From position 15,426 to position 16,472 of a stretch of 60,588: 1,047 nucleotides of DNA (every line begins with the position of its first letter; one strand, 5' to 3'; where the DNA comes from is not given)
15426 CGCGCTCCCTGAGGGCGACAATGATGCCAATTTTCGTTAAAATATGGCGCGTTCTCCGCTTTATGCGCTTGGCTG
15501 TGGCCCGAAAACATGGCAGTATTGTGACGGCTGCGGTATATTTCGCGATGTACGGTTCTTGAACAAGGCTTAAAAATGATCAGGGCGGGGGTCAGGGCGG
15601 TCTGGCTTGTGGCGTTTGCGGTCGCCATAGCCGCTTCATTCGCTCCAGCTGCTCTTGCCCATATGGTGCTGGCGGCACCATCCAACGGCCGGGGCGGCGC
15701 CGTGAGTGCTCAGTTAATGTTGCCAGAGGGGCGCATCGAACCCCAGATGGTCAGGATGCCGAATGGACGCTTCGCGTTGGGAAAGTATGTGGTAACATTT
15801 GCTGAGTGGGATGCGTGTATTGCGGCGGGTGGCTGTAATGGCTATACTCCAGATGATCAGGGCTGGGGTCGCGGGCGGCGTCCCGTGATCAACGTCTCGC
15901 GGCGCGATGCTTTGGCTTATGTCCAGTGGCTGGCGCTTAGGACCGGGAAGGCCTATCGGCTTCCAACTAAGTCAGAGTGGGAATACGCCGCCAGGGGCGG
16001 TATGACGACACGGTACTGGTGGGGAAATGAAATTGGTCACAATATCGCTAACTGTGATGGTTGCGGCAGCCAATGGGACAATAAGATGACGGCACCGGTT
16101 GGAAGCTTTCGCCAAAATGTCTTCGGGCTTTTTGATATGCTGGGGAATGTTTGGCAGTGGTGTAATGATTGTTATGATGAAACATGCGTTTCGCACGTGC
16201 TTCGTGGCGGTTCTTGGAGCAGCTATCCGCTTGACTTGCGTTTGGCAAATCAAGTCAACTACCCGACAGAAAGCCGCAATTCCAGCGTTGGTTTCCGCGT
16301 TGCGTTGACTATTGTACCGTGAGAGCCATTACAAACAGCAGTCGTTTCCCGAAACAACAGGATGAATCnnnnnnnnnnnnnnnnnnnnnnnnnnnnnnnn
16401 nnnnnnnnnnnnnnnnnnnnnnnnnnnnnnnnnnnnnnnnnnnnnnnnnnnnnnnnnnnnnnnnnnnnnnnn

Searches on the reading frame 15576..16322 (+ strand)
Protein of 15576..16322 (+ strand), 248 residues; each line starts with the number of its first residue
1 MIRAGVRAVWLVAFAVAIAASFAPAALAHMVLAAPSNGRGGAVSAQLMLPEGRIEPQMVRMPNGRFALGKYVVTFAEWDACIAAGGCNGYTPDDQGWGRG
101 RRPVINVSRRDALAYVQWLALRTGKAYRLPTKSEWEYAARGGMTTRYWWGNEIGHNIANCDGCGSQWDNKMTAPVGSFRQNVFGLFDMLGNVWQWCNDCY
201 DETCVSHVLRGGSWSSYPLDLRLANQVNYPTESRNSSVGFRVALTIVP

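Call 3: search_protein_families(library=pfam, proteins=[window:15576-16322:+], max_evalue=0.01)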
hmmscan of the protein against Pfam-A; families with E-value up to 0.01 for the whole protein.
window:15576-16322:+ (248 aa): 1 family
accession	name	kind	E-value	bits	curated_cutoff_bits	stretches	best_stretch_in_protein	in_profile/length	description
PF03781.23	FGE-sulfatase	-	1.3e-41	143.3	23.3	1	65-243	36-254/255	Sulfatase-modifying factor enzyme 1-like domain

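Call 4: search_protein_families(library=ncbifam, proteins=[window:15576-16322:+], max_evalue=0.01)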
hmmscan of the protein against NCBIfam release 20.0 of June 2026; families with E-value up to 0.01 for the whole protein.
window:15576-16322:+ (248 aa): 8 families
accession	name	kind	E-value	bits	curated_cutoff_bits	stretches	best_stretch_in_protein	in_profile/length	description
NF051459.1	pyoverdine_PvdO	equivalog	8.3e-28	97.2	500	1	66-243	71-277/280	dihydropyoverdine dehydrogenase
TIGR03525.2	GldK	equivalog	1.4e-20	74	350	1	103-205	221-343/408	T9SS ring complex lipoprotein PorK/GldK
TIGR03440.2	egtB_TIGR03440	equivalog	3.4e-12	46.2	360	1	101-200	273-352/413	ergothioneine biosynthesis protein EgtB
TIGR04344.1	ovoA_Nterm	equivalog_domain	7.9e-11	41.5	400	1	105-199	298-383/444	5-histidylcysteine sulfoxide synthase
TIGR03524.1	GldJ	equivalog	1.8e-10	40.1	458.2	2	168-201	333-366/559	gliding motility lipoprotein GldJ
NF041186.1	SenA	equivalog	9.7e-10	38.4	420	1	101-200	270-322/382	selenoneine synthase SenA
TIGR02171.1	Fb_sc_TIGR02171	subfamily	2.9e-06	25.6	544.35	1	124-202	156-220/912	TIGR02171 family lipoprotein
TIGR03530.1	GldJ_short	equivalog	1.1e-05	24.5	382.9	0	126-162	209-245/396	gliding motility lipoprotein GldJ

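Call 30: find_homologous_proteins(query=window:15576-16322:+, max_evalue=1e-10)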
Query window:15576-16322:+ (248 aa): 7080 proteins with E <= 1e-10 among 8000 candidates; the best 120 are listed.
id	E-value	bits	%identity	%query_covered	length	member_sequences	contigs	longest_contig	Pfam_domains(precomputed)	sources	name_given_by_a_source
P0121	6.6e-170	581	100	100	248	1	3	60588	PF03781.23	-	-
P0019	1.1e-93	331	48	89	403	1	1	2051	PF03781.23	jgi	jgi:formylglycine-generating enzyme required for sulfatase activity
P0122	7.5e-90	319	70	79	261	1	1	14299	PF03781.23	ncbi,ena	-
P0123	6.3e-83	296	68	73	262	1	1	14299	PF03781.23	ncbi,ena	-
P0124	3.8e-78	280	59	77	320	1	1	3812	PF03781.23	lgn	-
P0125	8.4e-78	279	61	77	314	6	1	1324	PF03781.23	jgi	-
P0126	2.0e-77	278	52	98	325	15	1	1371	PF03781.23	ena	-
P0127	2.0e-77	278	60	77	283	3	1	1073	PF03781.23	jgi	jgi:formylglycine-generating enzyme required for sulfatase activity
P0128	1.1e-76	276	58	77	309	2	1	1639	PF03781.23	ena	-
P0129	1.3e-76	275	59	77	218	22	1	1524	PF03781.23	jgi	jgi:formylglycine-generating enzyme required for sulfatase activity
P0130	2.9e-76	274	58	77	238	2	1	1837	PF03781.23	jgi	jgi:formylglycine-generating enzyme required for sulfatase activity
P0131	3.1e-76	274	59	77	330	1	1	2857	PF03781.23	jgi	jgi:hypothetical protein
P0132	5.1e-76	273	49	92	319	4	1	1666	PF03781.23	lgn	-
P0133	7.2e-76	273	58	77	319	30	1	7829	PF03781.23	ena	-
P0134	1.1e-75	272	58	77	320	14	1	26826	PF03781.23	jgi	jgi:hypothetical protein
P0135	1.6e-75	272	59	78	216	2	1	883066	PF03781.23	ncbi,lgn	ncbi:MAG: formylglycine-generating enzyme family protein [Pseudomonadota bacterium]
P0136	1.8e-75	272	59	77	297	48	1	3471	PF03781.23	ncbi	-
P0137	2.0e-75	271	49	97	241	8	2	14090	PF03781.23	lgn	-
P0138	2.1e-75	271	59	78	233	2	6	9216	PF03781.23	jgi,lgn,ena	jgi:formylglycine-generating enzyme required for sulfatase activity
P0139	4.2e-75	270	58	77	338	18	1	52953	PF03781.23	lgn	-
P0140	4.8e-75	270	58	77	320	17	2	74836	PF03781.23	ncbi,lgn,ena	-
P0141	4.9e-75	270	58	77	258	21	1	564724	PF03781.23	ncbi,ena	-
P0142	5.1e-75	270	58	77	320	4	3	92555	PF03781.23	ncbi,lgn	-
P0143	6.7e-75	270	58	77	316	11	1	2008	PF03781.23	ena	-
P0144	1.0e-74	269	53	83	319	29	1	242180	PF03781.23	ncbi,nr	ncbi:Formylglycine-generating enzyme, required for sulfatase activity, contains SUMF1/FGE domain [Ni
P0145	1.2e-74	269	54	90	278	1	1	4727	PF03781.23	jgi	jgi:formylglycine-generating enzyme required for sulfatase activity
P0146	6.5e-74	267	57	77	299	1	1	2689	PF03781.23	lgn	-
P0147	6.5e-74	267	57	77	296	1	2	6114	PF03781.23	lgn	-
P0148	7.5e-74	266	57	77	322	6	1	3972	PF03781.23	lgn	-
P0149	7.8e-74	266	49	97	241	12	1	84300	PF03781.23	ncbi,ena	-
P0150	9.1e-74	266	56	77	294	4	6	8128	PF03781.23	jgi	jgi:formylglycine-generating enzyme required for sulfatase activity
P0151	1.4e-73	265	56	77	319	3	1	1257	PF03781.23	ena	-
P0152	1.9e-73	265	57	77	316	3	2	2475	PF03781.23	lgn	-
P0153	2.6e-73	265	56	77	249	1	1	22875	PF03781.23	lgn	-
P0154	2.9e-73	264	57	77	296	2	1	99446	PF03781.23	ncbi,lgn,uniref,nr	ncbi:SUMF1/EgtB/PvdO family nonheme iron enzyme [Nitrosospira sp. NpAV]|uniref:formylglycine-generat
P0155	3.4e-73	264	57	77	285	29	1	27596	PF03781.23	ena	-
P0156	4.8e-73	264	55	77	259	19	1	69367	PF03781.23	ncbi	ncbi:MAG: formylglycine-generating enzyme family protein [Nitrosospira sp.]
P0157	5.8e-73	263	57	77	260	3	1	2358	PF03781.23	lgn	-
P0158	5.9e-73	263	56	77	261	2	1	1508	PF03781.23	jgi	jgi:formylglycine-generating enzyme required for sulfatase activity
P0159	7.9e-73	263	50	93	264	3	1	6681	PF03781.23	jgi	jgi:formylglycine-generating enzyme required for sulfatase activity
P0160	8.7e-73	263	54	77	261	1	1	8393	PF03781.23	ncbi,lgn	-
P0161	1.2e-72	262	56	77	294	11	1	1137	PF03781.23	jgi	jgi:formylglycine-generating enzyme required for sulfatase activity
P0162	1.2e-72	262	56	77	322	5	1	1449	PF03781.23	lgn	-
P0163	1.2e-72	262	56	78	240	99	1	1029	PF03781.23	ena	-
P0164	1.3e-72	262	54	85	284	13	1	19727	PF03781.23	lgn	-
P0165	1.6e-72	262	57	77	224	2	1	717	PF03781.23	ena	-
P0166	2.3e-72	261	56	77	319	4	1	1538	PF03781.23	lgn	-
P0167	2.7e-72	261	51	88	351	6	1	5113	PF03781.23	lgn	-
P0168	2.8e-72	261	55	77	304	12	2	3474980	PF03781.23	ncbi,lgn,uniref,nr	ncbi:formylglycine-generating enzyme required for sulfatase activity [Nitrosospira sp. Nsp5]|uniref:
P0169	2.8e-72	261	54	84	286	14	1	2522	PF03781.23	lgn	-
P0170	3.1e-72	261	59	75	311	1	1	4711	PF03781.23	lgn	-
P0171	4.1e-72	261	57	77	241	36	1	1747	PF03781.23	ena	-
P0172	6.6e-72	260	55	80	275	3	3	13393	PF03781.23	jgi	jgi:formylglycine-generating enzyme required for sulfatase activity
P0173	1.2e-71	259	55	77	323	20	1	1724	PF03781.23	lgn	-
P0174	1.4e-71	259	47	98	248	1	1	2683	PF03781.23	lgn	-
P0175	2.3e-71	258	57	77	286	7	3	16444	PF03781.23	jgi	jgi:formylglycine-generating enzyme required for sulfatase activity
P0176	2.8e-71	258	58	75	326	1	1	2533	PF03781.23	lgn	-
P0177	3.2e-71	258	50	95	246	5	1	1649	PF03781.23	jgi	jgi:formylglycine-generating enzyme required for sulfatase activity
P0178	3.2e-71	258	57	77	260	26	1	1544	PF03781.23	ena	-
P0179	9.3e-71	256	55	80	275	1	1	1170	PF03781.23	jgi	jgi:formylglycine-generating enzyme required for sulfatase activity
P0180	1.4e-69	252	56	76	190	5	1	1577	PF03781.23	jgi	jgi:formylglycine-generating enzyme required for sulfatase activity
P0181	1.7e-69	252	56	75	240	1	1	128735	PF03781.23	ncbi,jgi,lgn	jgi:formylglycine-generating enzyme required for sulfatase activity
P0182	3.5e-69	251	54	81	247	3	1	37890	PF03781.23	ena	-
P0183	5.8e-69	250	59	74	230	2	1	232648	PF03781.23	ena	-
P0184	8.5e-69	250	56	77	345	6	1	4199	PF03781.23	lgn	-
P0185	1.5e-68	249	53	89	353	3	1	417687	PF03781.23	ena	-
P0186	1.7e-68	249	59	74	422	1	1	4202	PF03781.23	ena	-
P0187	1.9e-68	249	52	88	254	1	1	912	PF03781.23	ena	-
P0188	2.9e-68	248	55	77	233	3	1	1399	PF03781.23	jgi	jgi:formylglycine-generating enzyme required for sulfatase activity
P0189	4.1e-68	248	58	74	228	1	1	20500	PF03781.23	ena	-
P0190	6.2e-68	247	60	73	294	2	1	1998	PF03781.23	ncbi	-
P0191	6.2e-68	247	54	80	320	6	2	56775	PF03781.23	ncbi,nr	ncbi:MAG: SUMF1/EgtB/PvdO family nonheme iron enzyme [Burkholderiales bacterium]|nr:SUMF1/EgtB/PvdO 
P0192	1.3e-67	246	52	89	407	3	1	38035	PF03781.23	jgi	-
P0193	1.5e-67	246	58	73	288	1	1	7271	PF03781.23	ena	-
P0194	1.5e-67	246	48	95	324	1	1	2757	PF03781.23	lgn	-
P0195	1.7e-67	246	56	78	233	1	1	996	PF03781.23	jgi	jgi:formylglycine-generating enzyme required for sulfatase activity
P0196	2.3e-67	245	48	100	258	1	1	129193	PF03781.23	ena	-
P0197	2.7e-67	245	63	71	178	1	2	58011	PF03781.23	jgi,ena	-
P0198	2.7e-67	245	53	89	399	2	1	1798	PF03781.23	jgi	-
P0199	2.9e-67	245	53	81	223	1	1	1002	PF03781.23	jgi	-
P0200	3.1e-67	245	56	78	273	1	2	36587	PF03781.23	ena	-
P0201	3.8e-67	244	61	70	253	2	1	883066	PF03781.23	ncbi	ncbi:MAG: SUMF1/EgtB/PvdO family nonheme iron enzyme [Pseudomonadota bacterium]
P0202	4.1e-67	244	52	83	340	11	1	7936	PF03781.23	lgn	-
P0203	4.6e-67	244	53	81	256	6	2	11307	PF03781.23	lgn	-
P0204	5.0e-67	244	55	77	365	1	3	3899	PF03781.23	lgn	-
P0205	6.6e-67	244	54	88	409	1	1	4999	PF03781.23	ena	-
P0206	7.6e-67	243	57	77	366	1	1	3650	PF03781.23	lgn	-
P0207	8.4e-67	243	53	90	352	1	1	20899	PF03781.23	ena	-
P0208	8.6e-67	243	58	74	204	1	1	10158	PF03781.23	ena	-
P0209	9.3e-67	243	52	89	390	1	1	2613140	PF13827.12,PF03781.23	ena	-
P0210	1.3e-66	243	58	77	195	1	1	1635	PF03781.23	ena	-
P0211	1.8e-66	242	58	74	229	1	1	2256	PF03781.23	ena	-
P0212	1.9e-66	242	53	83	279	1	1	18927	PF03781.23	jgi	jgi:hypothetical protein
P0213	2.0e-66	242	57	77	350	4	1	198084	PF03781.23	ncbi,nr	ncbi:MAG: formylglycine-generating enzyme family protein [Gallionella sp.]|nr:formylglycine-generati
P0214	2.3e-66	242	53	88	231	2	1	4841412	PF03781.23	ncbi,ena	-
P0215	2.4e-66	242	47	96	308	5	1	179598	PF03781.23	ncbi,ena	-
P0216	2.8e-66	242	47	91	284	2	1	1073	PF03781.23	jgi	jgi:formylglycine-generating enzyme required for sulfatase activity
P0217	2.8e-66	241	52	85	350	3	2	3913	PF03781.23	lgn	-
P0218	3.1e-66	241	59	74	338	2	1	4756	PF03781.23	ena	-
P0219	3.5e-66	241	54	80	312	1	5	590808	PF03781.23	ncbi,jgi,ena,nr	ncbi:MAG: formylglycine-generating enzyme family protein [Gammaproteobacteria bacterium]|nr:formylgl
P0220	3.7e-66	241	53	77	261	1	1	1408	PF03781.23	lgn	-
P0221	3.7e-66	241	54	78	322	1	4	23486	PF03781.23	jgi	-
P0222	4.5e-66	241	52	89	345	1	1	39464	PF03781.23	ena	-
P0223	5.8e-66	240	57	78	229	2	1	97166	PF03781.23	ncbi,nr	ncbi:MAG: hypothetical protein A4S17_00340 [Proteobacteria bacterium HN_bin10]|nr:MAG: hypothetical 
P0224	7.1e-66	240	56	73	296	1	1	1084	PF03781.23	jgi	jgi:formylglycine-generating enzyme required for sulfatase activity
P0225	7.6e-66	240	58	74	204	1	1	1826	PF03781.23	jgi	jgi:formylglycine-generating enzyme required for sulfatase activity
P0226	8.2e-66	240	50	89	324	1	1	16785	PF03781.23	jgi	jgi:formylglycine-generating enzyme required for sulfatase activity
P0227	1.0e-65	240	55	77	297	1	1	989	PF03781.23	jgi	jgi:formylglycine-generating enzyme required for sulfatase activity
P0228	1.2e-65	239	54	76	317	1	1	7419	PF03781.23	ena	-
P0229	1.3e-65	239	45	96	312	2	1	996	PF03781.23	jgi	jgi:formylglycine-generating enzyme required for sulfatase activity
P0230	1.5e-65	239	57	78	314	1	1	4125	PF03781.23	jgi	jgi:formylglycine-generating enzyme required for sulfatase activity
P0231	1.8e-65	239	53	88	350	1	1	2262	PF03781.23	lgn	-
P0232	1.9e-65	239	51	80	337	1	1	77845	PF03781.23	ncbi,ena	-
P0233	2.0e-65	239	56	78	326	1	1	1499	PF03781.23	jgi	jgi:formylglycine-generating enzyme required for sulfatase activity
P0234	2.3e-65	239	55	77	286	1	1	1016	PF03781.23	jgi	jgi:formylglycine-generating enzyme required for sulfatase activity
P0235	2.6e-65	238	54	96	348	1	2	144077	PF03781.23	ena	-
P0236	2.8e-65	238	59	72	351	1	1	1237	PF03781.23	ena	-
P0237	3.1e-65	238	52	80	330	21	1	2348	PF03781.23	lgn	-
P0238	3.1e-65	238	57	77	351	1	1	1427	PF03781.23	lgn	-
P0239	3.2e-65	238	53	82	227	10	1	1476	PF03781.23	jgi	jgi:formylglycine-generating enzyme required for sulfatase activity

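Call 31: find_encoding_contigs(protein=P0122, flank=8000, max_places=2)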
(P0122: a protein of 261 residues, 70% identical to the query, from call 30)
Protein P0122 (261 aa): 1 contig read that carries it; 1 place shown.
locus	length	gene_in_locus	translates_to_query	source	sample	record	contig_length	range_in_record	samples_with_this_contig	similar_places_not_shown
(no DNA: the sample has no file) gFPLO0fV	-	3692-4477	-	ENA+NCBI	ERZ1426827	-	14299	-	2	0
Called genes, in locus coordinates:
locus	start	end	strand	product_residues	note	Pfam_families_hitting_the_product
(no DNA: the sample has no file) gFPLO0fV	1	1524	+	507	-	?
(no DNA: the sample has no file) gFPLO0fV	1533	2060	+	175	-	PF00691:OmpA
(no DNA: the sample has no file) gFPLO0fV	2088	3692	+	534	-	PF00656:Peptidase_C14, PF08823:PG_binding_2 (faint), PF01471:PG_binding_1, PF08238:Sel1 (weak)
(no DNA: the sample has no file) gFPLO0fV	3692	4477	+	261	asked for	PF03781:FGE-sulfatase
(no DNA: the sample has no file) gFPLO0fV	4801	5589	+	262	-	PF03781:FGE-sulfatase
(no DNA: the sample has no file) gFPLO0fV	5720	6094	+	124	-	PF22296:bAvd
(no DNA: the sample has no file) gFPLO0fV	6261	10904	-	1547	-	PF03389:MobA_MobL, PF13245:AAA_19, PF13604:AAA_30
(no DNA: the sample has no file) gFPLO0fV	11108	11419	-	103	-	-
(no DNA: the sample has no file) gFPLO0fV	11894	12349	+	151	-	-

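Call 32: find_encoding_contigs(protein=P0121, flank=3000, max_places=4)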
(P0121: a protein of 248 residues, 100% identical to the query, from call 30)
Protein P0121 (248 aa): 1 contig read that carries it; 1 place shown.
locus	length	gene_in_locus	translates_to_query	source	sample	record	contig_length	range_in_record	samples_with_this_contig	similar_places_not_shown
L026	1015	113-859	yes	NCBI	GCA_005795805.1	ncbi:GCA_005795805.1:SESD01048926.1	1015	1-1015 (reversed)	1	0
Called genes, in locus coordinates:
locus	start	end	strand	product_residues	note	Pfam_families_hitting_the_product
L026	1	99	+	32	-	?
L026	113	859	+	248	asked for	PF03781:FGE-sulfatase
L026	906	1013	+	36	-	?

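Call 36: find_encoding_contigs(protein=P0196, flank=5000, max_places=2)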
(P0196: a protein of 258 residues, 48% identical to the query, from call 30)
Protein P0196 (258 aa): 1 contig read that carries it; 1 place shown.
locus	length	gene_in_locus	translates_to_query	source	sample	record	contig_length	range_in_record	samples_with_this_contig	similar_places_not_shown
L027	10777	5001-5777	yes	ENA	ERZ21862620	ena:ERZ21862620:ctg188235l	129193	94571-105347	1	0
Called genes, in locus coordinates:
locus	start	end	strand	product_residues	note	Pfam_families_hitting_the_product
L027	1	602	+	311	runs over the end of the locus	PF01145:Band_7, PF16200:Band_7_C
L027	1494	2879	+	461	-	-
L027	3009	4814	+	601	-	PF00023:Ank (faint), PF13606:Ank_3 (faint), PF13637:Ank_4 (faint), PF12796:Ank_2, PF13857:Ank_5 (weak)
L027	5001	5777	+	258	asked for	PF03781:FGE-sulfatase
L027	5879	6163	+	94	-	PF22296:bAvd (weak)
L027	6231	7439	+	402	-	PF13304:AAA_21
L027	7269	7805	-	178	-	-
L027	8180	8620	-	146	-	-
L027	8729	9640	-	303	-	PF01408:GFO_IDH_MocA, PF22725:GFO_IDH_MocA_C3, PF02894:GFO_IDH_MocA_C (weak)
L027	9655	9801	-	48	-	-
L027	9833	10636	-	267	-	PF02826:2-Hacid_dh_C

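Call 37: find_encoding_contigs(protein=P0149, flank=5000, max_places=2)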
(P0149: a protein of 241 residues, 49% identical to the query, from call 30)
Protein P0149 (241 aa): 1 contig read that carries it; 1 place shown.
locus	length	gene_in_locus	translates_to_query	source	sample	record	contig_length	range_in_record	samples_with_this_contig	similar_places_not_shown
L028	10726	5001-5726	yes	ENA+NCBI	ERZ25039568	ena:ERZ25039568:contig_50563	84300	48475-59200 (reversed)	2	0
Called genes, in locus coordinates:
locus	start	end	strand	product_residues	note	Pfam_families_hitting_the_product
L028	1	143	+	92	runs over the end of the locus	-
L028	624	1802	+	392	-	PF12385:Peptidase_C70, PF13529:Peptidase_C39_2 (weak)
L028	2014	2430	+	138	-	-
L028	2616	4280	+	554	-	PF00005:ABC_tran, PF01926:MMR_HSR1 (faint), PF02463:SMC_N (faint), PF13304:AAA_21 (faint), PF13555:AAA_29 (faint), PF12848:ABC_tran_Xtn, PF00005:ABC_tran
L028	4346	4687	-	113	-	-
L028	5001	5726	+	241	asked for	PF03781:FGE-sulfatase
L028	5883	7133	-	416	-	PF00275:EPSP_synthase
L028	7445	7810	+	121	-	PF01042:Ribonuc_L-PSP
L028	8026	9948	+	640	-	PF00270:DEAD, PF04851:ResIII, PF00271:Helicase_C, PF19833:RecG_dom3_C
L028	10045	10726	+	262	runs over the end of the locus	PF00005:ABC_tran, PF02463:SMC_N (weak)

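Call 52: find_related_loci(query=A2, collection=metagenome_contigs, flank=6000)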
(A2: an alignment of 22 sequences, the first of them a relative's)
Query A2 (248 aa) in metagenome_contigs; peptide patterns used: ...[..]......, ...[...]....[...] (x = any residue, [..] = any of these).
599 stretches matched a pattern (row limit reached: there are more); 535 encode a relative of the query (tblastn E <= 1e-3); the best 80 are kept; 80 distinct loci.
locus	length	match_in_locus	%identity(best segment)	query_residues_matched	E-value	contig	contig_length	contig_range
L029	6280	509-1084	57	56-247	2e-78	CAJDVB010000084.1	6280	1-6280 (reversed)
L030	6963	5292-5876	59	53-246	5e-77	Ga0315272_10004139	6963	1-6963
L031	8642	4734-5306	58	56-246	6e-77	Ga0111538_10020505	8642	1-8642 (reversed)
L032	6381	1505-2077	58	56-246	1e-76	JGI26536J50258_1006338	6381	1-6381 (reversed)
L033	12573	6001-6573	58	56-246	1e-76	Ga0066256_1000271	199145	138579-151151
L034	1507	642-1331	51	12-246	6e-80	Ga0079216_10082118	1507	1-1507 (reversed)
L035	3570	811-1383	56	56-246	8e-76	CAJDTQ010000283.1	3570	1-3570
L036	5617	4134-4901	46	7-246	2e-75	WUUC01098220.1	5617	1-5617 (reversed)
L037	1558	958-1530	57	56-246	1e-78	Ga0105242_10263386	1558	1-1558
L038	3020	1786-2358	57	56-246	7e-75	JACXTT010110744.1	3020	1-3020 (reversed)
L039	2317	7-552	59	65-246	9e-74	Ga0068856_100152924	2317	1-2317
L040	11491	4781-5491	51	25-248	3e-71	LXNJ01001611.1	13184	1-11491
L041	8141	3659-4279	54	56-246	3e-71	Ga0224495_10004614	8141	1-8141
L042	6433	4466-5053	54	56-246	4e-71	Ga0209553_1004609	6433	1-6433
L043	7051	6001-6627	54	55-248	2e-71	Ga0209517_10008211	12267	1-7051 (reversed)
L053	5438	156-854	50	29-248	2e-67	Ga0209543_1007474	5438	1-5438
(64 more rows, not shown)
